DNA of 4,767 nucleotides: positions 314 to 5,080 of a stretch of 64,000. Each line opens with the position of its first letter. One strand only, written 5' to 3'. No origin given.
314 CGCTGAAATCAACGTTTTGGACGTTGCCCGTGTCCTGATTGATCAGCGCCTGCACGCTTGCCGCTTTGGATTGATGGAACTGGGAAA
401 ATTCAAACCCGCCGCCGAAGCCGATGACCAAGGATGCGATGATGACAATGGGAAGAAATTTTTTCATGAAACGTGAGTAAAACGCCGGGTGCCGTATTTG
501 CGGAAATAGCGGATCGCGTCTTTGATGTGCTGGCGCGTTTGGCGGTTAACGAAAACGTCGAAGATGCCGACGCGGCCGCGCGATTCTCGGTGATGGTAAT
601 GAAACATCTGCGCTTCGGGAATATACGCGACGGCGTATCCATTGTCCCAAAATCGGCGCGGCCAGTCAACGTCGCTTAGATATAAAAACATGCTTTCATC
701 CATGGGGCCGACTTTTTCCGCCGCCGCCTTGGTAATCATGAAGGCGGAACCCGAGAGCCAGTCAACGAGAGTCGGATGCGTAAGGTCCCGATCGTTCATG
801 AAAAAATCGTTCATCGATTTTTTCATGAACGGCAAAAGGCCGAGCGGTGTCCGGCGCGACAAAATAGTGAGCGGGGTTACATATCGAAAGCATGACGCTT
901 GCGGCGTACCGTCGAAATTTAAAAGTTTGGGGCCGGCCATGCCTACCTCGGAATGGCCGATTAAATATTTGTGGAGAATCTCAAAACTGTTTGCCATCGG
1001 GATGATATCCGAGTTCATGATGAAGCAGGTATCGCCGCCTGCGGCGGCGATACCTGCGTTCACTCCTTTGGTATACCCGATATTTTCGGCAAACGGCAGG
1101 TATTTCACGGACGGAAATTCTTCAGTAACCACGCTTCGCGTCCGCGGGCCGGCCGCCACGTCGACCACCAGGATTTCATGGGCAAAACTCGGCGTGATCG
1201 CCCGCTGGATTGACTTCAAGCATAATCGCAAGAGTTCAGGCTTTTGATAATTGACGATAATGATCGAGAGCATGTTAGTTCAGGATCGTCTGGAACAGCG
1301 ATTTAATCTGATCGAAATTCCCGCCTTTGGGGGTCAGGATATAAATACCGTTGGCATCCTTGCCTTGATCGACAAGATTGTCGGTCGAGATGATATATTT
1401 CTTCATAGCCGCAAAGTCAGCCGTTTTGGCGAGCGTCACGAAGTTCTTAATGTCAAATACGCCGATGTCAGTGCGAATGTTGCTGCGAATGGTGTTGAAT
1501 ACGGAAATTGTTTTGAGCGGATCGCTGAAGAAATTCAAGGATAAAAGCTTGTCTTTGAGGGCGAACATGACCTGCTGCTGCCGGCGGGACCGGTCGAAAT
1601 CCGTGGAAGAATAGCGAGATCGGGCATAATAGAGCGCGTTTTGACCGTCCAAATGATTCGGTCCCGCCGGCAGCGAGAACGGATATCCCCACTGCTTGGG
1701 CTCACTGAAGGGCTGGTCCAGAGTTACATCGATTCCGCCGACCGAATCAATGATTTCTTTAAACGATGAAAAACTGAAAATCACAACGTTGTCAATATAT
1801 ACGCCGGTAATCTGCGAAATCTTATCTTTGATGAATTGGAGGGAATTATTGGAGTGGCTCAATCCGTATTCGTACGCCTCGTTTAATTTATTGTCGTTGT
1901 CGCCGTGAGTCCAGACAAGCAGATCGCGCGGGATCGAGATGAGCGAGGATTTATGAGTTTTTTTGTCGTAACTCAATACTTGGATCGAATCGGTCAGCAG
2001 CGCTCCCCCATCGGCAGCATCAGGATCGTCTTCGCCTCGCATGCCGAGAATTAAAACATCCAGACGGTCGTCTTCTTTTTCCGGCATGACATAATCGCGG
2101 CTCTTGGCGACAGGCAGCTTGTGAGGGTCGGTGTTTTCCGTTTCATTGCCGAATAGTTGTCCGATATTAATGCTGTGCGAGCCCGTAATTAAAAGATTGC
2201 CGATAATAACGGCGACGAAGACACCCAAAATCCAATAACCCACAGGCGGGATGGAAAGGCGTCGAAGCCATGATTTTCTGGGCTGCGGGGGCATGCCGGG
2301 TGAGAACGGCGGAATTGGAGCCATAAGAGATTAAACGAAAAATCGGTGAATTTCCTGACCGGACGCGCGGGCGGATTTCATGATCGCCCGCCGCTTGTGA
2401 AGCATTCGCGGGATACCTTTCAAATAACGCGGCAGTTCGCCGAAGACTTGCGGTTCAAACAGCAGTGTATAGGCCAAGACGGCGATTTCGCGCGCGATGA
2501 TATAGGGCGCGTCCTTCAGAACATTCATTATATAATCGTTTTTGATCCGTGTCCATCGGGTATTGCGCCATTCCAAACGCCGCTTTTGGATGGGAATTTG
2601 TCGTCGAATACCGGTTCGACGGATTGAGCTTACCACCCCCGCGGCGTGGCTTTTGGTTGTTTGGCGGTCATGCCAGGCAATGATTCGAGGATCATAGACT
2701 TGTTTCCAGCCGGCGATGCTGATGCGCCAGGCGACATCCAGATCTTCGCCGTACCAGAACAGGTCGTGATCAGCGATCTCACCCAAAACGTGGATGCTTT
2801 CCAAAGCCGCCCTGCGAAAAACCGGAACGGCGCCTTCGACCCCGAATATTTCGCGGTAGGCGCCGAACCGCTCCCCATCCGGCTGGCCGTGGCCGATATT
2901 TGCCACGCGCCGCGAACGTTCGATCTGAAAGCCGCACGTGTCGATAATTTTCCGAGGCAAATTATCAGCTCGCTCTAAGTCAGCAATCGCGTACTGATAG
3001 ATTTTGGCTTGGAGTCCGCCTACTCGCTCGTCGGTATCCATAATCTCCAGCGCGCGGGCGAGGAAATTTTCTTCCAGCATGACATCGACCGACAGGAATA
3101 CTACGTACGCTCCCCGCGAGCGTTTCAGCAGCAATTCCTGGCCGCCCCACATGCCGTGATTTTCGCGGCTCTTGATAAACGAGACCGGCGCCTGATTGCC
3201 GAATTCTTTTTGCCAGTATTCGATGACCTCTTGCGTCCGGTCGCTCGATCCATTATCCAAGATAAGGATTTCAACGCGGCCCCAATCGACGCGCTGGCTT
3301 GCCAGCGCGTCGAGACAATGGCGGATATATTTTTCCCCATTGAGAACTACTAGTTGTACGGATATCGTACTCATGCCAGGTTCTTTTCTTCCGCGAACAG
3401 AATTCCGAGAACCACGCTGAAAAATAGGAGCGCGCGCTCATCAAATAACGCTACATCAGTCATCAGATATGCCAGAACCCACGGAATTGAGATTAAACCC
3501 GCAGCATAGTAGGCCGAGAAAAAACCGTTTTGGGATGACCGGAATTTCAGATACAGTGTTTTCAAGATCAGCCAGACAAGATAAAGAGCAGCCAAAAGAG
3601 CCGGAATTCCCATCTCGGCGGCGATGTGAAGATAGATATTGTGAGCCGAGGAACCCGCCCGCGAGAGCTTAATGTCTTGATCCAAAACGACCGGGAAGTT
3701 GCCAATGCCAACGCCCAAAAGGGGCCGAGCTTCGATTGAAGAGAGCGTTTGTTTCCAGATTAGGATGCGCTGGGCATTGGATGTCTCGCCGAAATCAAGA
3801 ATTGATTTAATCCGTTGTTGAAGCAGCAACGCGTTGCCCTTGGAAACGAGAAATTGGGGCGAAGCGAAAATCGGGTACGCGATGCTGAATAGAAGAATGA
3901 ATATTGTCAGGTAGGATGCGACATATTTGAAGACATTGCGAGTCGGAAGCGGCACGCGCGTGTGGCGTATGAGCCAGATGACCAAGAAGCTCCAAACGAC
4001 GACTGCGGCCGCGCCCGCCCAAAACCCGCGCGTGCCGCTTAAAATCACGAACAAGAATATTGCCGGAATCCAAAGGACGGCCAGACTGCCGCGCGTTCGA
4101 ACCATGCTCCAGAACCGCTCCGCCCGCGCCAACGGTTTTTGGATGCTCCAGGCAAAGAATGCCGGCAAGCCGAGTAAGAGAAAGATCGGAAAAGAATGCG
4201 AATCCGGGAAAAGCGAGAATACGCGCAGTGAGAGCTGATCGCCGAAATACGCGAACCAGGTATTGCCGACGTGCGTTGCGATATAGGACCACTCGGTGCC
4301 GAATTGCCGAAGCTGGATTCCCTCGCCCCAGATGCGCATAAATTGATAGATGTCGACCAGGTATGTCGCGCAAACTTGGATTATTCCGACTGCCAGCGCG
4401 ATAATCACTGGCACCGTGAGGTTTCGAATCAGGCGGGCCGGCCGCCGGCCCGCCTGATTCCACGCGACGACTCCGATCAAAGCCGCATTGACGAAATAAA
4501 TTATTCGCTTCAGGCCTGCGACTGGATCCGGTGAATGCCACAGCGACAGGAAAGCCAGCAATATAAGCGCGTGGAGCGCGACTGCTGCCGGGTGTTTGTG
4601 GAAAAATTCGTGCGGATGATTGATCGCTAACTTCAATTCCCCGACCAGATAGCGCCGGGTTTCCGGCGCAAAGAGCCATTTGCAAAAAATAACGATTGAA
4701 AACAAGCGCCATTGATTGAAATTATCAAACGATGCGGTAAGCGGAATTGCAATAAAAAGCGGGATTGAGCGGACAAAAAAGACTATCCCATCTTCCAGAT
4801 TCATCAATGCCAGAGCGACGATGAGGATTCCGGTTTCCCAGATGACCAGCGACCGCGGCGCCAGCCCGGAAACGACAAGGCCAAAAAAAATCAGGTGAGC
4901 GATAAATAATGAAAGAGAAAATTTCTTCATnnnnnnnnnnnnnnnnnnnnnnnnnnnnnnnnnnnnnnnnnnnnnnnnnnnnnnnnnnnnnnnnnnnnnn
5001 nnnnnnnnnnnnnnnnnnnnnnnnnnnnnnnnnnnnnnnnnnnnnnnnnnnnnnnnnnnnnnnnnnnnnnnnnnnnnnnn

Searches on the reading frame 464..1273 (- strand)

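Call 8: search_protein_families(library=pfam, proteins=[window:464-1273:-], max_evalue=0.001)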
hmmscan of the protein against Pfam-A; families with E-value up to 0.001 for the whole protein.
window:464-1273:- (269 aa): 2 families
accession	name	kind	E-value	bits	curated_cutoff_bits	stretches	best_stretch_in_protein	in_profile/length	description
PF00535.33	Glycos_transf_2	-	1.4e-12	48.4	23.3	1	3-108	1-107/168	Glycosyl transferase family 2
PF13641.12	Glyco_tranf_2_3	-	1.1e-10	42.4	27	1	2-248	3-227/230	Glycosyltransferase like family 2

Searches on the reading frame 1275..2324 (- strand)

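Call 8: search_protein_families(library=pfam, proteins=[window:1275-2324:-], max_evalue=0.001)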
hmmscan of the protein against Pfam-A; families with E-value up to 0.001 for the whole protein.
window:1275-2324:- (349 aa): 1 family
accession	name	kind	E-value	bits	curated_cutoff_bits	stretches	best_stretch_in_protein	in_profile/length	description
PF03816.19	LytR_cpsA_psr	-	1.2e-33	116.8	24.6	1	111-260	2-148/150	LytR_cpsA_psr family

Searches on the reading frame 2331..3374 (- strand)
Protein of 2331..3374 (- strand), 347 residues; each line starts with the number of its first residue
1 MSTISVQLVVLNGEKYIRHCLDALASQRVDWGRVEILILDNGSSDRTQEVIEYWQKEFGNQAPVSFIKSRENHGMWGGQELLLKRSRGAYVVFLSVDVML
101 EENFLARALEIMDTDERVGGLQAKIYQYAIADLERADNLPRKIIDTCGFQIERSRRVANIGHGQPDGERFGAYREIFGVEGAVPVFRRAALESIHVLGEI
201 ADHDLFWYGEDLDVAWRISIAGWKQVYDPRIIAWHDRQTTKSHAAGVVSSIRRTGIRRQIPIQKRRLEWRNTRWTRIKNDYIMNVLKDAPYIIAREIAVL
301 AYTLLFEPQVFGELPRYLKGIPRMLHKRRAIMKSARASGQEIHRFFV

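Call 8: search_protein_families(library=pfam, proteins=[window:2331-3374:-], max_evalue=0.001)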
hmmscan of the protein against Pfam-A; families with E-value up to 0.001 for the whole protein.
window:2331-3374:- (347 aa): 3 families
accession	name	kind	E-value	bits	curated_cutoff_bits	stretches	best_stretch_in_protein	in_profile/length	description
PF00535.33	Glycos_transf_2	-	5.6e-19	69.1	23.3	1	5-119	1-112/168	Glycosyl transferase family 2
PF13641.12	Glyco_tranf_2_3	-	1.1e-07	32.5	27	1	12-240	11-216/230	Glycosyltransferase like family 2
PF13632.12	Glyco_trans_2_3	-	1.6e-05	25.3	27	1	90-234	1-122/198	Glycosyl transferase family group 2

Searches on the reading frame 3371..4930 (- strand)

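Call 8: search_protein_families(library=pfam, proteins=[window:3371-4930:-], max_evalue=0.001)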
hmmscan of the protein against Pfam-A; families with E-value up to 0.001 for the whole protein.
window:3371-4930:- (519 aa): 1 family
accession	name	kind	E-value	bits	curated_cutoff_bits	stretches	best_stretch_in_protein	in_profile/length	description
PF04932.20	Wzy_C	-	3.8e-18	66.2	31.7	1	291-448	6-148/149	O-Antigen ligase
